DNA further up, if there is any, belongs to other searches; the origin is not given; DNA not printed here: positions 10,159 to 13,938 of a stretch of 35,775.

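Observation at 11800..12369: Isoleucyl-tRNA synthetase with a complete histidine-phosphatase (PGAM-like) domain inserted inside its Zn-knuckle region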

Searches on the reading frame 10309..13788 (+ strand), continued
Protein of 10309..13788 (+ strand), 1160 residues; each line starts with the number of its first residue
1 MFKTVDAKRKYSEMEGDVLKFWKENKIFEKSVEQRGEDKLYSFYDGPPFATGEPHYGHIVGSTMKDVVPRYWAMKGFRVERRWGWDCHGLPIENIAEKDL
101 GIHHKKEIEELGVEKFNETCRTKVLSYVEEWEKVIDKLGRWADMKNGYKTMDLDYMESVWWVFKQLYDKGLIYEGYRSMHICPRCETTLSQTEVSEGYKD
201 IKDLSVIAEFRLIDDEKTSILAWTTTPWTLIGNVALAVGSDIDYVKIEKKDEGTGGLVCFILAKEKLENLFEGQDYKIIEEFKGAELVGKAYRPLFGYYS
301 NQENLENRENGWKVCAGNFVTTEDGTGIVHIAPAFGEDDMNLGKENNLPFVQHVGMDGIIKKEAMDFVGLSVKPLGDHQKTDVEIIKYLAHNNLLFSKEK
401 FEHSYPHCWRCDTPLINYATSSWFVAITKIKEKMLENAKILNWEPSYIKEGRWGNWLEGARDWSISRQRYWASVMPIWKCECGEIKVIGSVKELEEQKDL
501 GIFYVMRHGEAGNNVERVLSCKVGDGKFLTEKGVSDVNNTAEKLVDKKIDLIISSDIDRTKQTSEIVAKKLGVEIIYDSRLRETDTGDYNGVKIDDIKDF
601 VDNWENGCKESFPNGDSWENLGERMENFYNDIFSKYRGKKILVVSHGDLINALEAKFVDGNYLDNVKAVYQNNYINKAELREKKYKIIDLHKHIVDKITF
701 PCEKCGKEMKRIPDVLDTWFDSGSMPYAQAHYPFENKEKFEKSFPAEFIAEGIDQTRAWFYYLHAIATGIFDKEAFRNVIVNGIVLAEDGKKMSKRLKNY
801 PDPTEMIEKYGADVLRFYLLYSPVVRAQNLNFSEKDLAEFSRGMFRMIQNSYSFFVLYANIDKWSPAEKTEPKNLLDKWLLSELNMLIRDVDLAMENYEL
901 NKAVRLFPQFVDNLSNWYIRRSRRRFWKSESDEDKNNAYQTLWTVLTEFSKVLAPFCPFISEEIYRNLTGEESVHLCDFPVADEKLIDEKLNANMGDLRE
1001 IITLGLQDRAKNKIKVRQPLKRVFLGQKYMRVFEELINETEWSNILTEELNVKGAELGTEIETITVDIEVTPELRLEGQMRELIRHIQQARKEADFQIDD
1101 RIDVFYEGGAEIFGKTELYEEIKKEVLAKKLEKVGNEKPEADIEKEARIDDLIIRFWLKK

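Call 36: fold_search(model_id=the predicted structure, library=pdb)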
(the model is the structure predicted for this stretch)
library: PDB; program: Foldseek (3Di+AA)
matches with E <= 10: 1000; with E <= 0.001: 465
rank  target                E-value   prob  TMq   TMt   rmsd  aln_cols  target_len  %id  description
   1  8c8v                  7.8e-71  1.00  0.68  0.76   7.2      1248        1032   31  Priestia megaterium mupirocin-resistant isoleucyl-tRNA synthetase 2 with a fully-resolved C-terminal tRNA-binding domain (released 2023-08-16)
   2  8c8w                  1.0e-69  1.00  0.69  0.77   7.1      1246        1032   31  Priestia megaterium mupirocin hyper-resistant HIGH motif mutant of type 2 isoleucyl-tRNA synthetase complexed with an is (released 2023-08-16)
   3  8c9d                  3.0e-69  1.00  0.69  0.76   7.4      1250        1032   31  Priestia megaterium W130Q mutant of type 2 isoleucyl-tRNA synthetase complexed with an isoleucyl-adenylate analogue (released 2023-08-16)
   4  8z1p_A                4.0e-69  1.00  0.64  0.70   8.0      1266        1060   31  Crystal structure of Saccharomyces cerevisiae isoleucyl-tRNA synthetase in complex with a mimic tRNA(Met) and isoleuci (released 2024-12-18)
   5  8c8u                  1.8e-68  1.00  0.63  0.70   9.3      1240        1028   31  Priestia megaterium mupirocin-resistant isoleucyl-tRNA synthetase 2 complexed with mupirocin (released 2023-08-23)
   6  8wnd_A                1.2e-65  1.00  0.65  0.70   7.6      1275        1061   30  Crystal structure of Saccharomyces cerevisiae isoleucyl-tRNA synthetase in complex with tRNA(Ile) and isoleucine (released 2024-10-09)
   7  7d5c                  2.6e-65  1.00  0.58  0.72   8.3      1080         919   34  IleRS in complex with a tRNA site inhibitor (released 2021-02-24)
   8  9wqt                  7.8e-65  1.00  0.59  0.73   8.3      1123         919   33  Crystal structure of Saccharomyces cerevisiae isoleucyl-tRNA synthetase in complex with reveromycin A and isoleucine (released 2026-04-08)
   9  9wqs                  4.6e-63  1.00  0.60  0.74   7.5      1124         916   33  Crystal structure of Saccharomyces cerevisiae isoleucyl-tRNA synthetase in complex with reveromycin A and isoleucine (released 2026-04-08)
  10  8wnd_B                1.5e-60  1.00  0.62  0.75   7.9      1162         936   32  Crystal structure of Saccharomyces cerevisiae isoleucyl-tRNA synthetase in complex with tRNA(Ile) and isoleucine (released 2024-10-09)
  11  6ldk                  5.8e-57  1.00  0.58  0.81   6.7      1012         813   33  Isoleucyl-tRNA synthetase from Candida albicans complexed with a isoleucyl-adenylate (released 2020-11-04)
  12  1ile                  3.6e-55  1.00  0.58  0.80   7.2      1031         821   34  ISOLEUCYL-TRNA SYNTHETASE (released 1999-04-13)
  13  8c9e                  2.0e-42  1.00  0.57  0.70  10.3      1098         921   21  Priestia megaterium mupirocin-sensitive isoleucyl-tRNA synthetase 1 complexed with an isoleucyl-adenylate analogue (released 2023-08-16)
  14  8c9f                  1.3e-41  1.00  0.57  0.70  10.6      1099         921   21  Priestia megaterium inactive HIGH motif mutant of type1 isoleucyl-tRNA synthetase complexed with an isoleucyl-adenylate  (released 2023-08-16)
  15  8wnf                  4.0e-36  1.00  0.54  0.67   9.4      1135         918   21  Crystal structure of H. pylori isoleucyl-tRNA synthetase (HpIleRS) in apo form (released 2024-02-14)
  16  1qu3_A                6.5e-36  1.00  0.51  0.64  10.4      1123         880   21  INSIGHTS INTO EDITING FROM AN ILE-TRNA SYNTHETASE STRUCTURE WITH TRNA(ILE) AND MUPIROCIN (released 1999-08-31)
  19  1qu2_A                5.2e-35  1.00  0.51  0.62  11.1      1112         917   22  INSIGHTS INTO EDITING FROM AN ILE-TRNA SYNTHETASE STRUCTURE WITH TRNA(ILE) AND MUPIROCIN (released 1999-08-31)
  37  6ykk                  3.5e-18  1.00  0.36  0.49  15.9      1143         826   14  Neisseria gonorrhoeae Leucyl-tRNA Synthetase in Complex with Compound 15 (released 2020-12-02)
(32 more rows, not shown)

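Call 52: list_cluster_members(proteins=[P0001, P0003, P0018, P0027, P0009])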
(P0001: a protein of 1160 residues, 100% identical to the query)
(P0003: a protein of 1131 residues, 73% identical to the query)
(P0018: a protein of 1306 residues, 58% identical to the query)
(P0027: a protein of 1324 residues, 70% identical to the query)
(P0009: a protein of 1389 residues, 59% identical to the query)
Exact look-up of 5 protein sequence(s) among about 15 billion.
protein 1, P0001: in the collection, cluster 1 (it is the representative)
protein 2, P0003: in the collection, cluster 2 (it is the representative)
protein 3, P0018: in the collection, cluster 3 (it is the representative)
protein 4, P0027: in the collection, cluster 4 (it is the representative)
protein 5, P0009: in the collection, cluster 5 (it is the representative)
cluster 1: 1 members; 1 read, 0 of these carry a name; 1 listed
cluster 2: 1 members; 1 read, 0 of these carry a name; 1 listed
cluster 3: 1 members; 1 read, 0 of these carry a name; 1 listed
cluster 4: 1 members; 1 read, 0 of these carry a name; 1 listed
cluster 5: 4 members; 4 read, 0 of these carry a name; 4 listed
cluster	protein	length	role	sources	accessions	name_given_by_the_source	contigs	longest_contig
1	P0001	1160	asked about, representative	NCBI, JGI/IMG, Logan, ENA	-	-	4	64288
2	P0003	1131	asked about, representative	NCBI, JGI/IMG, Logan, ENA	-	-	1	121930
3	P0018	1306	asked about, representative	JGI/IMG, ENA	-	-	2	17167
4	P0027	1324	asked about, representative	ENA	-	-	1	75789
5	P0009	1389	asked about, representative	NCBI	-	-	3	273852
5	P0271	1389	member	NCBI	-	-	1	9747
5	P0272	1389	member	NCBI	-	-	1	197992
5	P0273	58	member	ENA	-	-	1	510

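Call 54: find_encoding_contigs(protein=P0001, flank=10000, max_places=4)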
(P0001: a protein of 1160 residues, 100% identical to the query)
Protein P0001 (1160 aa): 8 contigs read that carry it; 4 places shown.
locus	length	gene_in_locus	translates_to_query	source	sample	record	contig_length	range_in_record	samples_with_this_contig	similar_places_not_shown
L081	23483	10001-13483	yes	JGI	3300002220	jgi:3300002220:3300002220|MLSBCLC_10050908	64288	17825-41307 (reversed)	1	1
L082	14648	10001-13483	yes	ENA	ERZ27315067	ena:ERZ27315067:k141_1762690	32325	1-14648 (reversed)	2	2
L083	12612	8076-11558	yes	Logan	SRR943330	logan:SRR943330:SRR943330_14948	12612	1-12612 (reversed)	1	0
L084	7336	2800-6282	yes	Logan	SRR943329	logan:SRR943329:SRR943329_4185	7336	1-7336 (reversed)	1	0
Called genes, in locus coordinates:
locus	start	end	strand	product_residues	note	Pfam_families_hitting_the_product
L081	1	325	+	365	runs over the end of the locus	PF00149:Metallophos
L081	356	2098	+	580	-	-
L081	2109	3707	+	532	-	-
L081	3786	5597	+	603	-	-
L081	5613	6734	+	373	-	PF00535:Glycos_transf_2, PF04138:GtrA_DPMS_TM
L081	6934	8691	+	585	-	PF02366:PMT (weak)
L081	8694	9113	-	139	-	PF01252:Peptidase_A8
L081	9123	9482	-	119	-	PF01258:zf-dskA_traR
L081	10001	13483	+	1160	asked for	PF00133:tRNA-synt_1, PF01406:tRNA-synt_1e (faint), PF09334:tRNA-synt_1g (weak), PF00300:His_Phos_1, PF00133:tRNA-synt_1, PF09334:tRNA-synt_1g (weak), PF08264:Anticodon_1, PF19302:DUF5915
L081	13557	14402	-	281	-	PF00072:Response_reg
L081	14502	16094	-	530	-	PF00989:PAS, PF08448:PAS_4 (faint), PF13188:PAS_8 (faint), PF13426:PAS_9, PF00989:PAS, PF00512:HisKA, PF02518:HATPase_c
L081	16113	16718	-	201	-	-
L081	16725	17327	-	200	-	-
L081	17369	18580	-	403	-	PF16927:HisKA_7TM, PF00989:PAS (weak), PF13426:PAS_9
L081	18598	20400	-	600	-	PF00512:HisKA, PF02518:HATPase_c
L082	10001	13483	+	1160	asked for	PF00133:tRNA-synt_1, PF01406:tRNA-synt_1e (faint), PF09334:tRNA-synt_1g (weak), PF00300:His_Phos_1, PF00133:tRNA-synt_1, PF09334:tRNA-synt_1g (weak), PF08264:Anticodon_1, PF19302:DUF5915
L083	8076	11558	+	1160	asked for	PF00133:tRNA-synt_1, PF01406:tRNA-synt_1e (faint), PF09334:tRNA-synt_1g (weak), PF00300:His_Phos_1, PF00133:tRNA-synt_1, PF09334:tRNA-synt_1g (weak), PF08264:Anticodon_1, PF19302:DUF5915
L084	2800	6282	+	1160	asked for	PF00133:tRNA-synt_1, PF01406:tRNA-synt_1e (faint), PF09334:tRNA-synt_1g (weak), PF00300:His_Phos_1, PF00133:tRNA-synt_1, PF09334:tRNA-synt_1g (weak), PF08264:Anticodon_1, PF19302:DUF5915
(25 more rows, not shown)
